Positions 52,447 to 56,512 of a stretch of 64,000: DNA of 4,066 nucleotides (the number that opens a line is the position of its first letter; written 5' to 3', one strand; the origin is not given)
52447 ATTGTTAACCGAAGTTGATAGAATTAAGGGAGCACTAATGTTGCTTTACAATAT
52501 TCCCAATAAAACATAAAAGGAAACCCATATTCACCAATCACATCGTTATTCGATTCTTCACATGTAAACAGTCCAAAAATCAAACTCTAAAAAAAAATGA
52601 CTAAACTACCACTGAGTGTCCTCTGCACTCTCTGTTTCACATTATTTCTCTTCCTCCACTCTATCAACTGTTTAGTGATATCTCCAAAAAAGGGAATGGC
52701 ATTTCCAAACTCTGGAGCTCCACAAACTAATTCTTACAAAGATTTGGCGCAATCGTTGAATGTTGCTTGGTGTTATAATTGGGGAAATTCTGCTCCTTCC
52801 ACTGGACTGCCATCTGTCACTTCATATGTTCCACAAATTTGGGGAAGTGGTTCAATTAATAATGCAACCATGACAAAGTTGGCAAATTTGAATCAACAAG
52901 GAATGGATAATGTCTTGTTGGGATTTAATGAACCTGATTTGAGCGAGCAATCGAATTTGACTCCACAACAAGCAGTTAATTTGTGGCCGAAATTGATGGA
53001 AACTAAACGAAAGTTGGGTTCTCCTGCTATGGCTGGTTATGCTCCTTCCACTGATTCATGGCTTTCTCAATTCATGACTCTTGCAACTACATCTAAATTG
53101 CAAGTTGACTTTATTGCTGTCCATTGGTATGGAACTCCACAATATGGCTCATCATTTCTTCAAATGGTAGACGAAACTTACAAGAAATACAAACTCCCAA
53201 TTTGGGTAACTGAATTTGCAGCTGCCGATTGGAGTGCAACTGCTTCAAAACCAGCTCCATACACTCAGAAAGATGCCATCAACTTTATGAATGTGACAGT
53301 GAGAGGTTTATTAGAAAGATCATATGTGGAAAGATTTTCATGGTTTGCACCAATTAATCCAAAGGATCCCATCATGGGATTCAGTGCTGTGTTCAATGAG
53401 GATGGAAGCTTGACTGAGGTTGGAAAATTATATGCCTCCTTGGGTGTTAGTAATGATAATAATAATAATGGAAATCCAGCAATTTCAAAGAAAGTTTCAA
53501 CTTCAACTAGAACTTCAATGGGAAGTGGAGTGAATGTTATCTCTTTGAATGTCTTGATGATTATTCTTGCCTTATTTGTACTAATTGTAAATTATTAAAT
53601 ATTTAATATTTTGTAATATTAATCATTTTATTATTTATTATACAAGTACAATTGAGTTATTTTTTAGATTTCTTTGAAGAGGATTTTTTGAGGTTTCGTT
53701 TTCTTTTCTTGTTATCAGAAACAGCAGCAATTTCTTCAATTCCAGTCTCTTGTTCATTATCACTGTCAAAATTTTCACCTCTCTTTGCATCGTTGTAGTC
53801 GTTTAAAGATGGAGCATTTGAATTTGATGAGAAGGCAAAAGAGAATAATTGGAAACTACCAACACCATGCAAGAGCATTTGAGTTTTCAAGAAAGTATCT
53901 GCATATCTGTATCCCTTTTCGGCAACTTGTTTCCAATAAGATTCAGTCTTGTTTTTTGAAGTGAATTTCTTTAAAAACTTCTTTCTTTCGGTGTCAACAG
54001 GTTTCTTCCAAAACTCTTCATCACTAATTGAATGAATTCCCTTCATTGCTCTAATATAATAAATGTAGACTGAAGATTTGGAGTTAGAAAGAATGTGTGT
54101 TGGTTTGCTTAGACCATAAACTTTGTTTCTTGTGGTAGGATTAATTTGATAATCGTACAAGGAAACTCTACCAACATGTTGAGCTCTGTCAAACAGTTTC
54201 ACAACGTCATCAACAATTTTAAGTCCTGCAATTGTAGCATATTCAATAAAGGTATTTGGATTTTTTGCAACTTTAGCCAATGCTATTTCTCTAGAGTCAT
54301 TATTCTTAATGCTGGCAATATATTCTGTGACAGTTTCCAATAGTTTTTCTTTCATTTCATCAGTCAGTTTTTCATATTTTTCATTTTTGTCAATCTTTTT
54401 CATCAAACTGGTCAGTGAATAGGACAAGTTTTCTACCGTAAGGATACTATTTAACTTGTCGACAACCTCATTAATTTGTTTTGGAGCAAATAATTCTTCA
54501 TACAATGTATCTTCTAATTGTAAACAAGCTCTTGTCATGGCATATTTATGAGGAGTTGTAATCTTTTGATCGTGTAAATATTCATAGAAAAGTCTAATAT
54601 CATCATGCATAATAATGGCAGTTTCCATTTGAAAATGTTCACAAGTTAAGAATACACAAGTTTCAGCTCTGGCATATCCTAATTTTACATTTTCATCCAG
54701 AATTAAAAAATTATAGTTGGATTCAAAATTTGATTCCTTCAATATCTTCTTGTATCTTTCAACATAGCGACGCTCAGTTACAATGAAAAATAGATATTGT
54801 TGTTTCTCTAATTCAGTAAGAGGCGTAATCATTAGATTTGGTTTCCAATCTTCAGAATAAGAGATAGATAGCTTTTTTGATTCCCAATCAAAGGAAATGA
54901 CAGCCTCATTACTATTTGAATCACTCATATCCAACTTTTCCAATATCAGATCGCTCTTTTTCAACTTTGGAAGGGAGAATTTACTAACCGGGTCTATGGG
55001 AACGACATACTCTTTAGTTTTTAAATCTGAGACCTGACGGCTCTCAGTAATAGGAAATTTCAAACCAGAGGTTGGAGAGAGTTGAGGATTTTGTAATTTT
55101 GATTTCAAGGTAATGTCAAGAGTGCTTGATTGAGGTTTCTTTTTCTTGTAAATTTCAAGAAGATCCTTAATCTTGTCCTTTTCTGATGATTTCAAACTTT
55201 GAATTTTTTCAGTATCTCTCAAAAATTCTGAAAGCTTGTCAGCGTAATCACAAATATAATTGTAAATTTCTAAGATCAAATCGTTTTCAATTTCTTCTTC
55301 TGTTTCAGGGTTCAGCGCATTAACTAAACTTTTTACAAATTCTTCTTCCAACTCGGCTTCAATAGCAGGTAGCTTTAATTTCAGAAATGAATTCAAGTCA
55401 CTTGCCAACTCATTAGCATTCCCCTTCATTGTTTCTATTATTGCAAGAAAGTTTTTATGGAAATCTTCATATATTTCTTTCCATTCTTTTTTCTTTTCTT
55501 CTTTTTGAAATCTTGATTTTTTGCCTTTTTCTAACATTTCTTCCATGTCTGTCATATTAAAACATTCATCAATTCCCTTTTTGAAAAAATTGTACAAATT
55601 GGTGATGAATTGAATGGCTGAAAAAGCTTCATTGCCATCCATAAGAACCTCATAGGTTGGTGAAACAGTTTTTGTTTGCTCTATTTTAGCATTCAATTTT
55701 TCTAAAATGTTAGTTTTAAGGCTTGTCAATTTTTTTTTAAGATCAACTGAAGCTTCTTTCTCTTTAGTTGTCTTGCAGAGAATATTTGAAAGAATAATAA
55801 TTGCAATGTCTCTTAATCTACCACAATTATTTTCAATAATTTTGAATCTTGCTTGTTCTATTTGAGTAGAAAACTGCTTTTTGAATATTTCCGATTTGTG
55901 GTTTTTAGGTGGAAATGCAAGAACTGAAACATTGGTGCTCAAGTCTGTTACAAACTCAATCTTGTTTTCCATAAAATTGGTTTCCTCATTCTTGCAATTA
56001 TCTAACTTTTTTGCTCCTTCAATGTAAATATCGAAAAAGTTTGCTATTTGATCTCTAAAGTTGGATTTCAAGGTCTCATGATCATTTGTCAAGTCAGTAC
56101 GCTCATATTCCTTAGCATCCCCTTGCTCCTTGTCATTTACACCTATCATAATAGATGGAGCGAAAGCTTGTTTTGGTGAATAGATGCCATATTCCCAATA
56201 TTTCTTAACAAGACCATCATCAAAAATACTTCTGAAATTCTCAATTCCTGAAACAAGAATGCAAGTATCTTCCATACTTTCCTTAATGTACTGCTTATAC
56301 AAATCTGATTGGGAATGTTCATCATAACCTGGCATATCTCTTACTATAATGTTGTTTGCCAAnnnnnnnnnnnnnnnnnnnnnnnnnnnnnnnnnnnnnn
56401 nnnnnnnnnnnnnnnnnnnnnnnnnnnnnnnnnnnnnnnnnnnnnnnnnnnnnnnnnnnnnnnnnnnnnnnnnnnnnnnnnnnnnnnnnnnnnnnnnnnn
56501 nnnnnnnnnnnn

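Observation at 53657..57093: IRG/IIGP-like large GTPase split by a +1 frame discontinuity that cannot be explained by a normal intron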

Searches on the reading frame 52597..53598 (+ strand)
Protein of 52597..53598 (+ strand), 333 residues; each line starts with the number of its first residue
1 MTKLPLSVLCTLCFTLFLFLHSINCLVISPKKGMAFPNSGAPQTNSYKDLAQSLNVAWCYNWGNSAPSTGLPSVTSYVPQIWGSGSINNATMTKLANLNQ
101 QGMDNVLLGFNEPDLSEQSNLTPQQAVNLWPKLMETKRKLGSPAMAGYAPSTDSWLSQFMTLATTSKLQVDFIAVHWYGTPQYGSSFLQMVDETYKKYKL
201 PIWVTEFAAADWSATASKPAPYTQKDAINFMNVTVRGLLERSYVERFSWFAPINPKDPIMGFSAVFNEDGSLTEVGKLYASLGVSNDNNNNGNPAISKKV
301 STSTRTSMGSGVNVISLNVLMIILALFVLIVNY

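Call 3: search_protein_families(library=pfam, proteins=[window:52597-53598:+], max_evalue=1)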
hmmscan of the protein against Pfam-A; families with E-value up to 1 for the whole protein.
window:52597-53598:+ (333 aa): 2 families
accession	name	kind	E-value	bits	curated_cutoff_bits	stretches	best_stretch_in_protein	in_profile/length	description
PF11790.14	Glyco_hydro_cc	-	5.1e-53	180.5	21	1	44-279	7-237/237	Glycosyl hydrolase catalytic core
PF01229.23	Glyco_hydro_39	-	0.0021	17.4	26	1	110-199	155-247/472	Glycosyl hydrolases family 39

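Call 12: find_encoding_contigs(protein=window:52597-53598:+, flank=3000, max_places=4)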
Protein window:52597-53598:+ (333 aa): no gene with exactly this product is on record in the collection.

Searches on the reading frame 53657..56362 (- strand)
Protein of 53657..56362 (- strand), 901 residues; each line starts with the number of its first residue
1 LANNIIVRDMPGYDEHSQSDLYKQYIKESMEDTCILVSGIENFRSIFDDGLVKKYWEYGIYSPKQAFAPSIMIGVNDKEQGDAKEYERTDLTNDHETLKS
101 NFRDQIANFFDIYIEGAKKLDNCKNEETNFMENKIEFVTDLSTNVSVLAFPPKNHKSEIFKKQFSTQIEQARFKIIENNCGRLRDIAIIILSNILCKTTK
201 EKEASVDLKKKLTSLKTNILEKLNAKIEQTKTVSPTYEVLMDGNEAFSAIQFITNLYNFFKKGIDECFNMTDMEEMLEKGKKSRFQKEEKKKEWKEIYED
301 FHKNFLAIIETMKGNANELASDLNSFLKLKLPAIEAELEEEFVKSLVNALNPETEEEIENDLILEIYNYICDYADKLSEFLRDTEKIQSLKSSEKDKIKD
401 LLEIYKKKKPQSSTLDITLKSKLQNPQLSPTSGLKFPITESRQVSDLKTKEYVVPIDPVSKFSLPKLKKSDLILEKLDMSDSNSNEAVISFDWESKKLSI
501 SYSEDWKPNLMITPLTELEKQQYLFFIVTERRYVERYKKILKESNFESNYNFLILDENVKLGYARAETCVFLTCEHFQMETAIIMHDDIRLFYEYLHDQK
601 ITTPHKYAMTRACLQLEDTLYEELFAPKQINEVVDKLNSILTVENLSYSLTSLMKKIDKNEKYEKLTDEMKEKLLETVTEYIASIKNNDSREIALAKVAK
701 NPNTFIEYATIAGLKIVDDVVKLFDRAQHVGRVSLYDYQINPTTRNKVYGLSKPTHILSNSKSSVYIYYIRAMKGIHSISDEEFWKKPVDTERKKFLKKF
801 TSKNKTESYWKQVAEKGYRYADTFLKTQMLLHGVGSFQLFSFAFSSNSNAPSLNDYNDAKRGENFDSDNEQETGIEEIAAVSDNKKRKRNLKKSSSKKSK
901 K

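Call 3: search_protein_families(library=pfam, proteins=[window:53657-56362:-], max_evalue=1)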
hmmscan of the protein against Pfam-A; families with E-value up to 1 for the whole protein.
window:53657-56362:- (901 aa): 1 family
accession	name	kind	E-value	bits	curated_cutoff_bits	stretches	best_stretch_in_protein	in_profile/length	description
PF18151.6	DUF5601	-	0.78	10.3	23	1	628-682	1-60/65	Domain of unknown function (DUF5601)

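Call 4: search_protein_families(library=ncbifam, proteins=[window:53657-56362:-], max_evalue=1)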
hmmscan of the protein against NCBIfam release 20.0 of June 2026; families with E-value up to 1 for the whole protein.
window:53657-56362:- (901 aa): 2 families
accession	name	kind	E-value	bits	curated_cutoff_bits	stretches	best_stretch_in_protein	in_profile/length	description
TIGR01990.1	bPGM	equivalog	0.011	15.7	189.4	1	635-711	49-126/187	beta-phosphoglucomutase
TIGR00013.1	taut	subfamily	0.11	12.7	56.9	1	667-693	14-40/64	2-hydroxymuconate tautomerase family protein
